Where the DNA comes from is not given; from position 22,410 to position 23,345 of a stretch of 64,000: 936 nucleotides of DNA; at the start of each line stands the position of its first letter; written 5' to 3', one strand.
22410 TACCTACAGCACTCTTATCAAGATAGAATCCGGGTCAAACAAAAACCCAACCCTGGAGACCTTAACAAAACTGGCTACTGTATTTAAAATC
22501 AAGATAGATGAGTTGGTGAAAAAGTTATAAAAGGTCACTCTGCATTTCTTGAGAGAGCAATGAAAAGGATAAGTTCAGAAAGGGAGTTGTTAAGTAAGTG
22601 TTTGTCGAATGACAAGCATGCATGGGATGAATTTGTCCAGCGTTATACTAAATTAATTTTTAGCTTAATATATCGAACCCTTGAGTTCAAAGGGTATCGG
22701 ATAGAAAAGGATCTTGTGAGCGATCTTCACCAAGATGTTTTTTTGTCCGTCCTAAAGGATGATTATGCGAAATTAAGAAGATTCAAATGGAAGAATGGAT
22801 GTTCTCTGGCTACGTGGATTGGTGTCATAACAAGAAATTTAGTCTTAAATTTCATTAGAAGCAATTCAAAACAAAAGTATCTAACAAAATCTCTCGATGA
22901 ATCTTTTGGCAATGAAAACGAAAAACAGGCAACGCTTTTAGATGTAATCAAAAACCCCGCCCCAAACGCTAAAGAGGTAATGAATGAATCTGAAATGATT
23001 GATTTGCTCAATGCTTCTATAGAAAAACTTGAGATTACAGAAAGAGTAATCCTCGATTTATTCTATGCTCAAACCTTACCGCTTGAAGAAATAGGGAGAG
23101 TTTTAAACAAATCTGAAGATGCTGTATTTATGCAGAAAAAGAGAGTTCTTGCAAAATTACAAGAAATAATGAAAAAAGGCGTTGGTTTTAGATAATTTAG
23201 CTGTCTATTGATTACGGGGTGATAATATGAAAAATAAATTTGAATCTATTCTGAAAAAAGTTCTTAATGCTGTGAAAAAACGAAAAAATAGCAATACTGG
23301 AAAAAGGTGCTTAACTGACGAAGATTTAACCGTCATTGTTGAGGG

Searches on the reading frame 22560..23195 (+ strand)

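Call 10: search_protein_families(library=pfam, proteins=[window:22560-23195:+], max_evalue=0.001)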
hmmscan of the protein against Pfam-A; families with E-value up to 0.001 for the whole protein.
window:22560-23195:+ (211 aa): 3 families
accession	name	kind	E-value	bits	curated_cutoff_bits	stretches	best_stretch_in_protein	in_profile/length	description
PF04542.20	Sigma70_r2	-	6.9e-07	29.4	24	1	26-104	2-70/71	Sigma-70 region 2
PF04545.22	Sigma70_r4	-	7.6e-06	25.8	24.1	1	155-202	3-50/50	Sigma-70, region 4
PF08281.18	Sigma70_r4_2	-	2.6e-05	24.2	25.7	1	150-200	4-54/54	Sigma-70, region 4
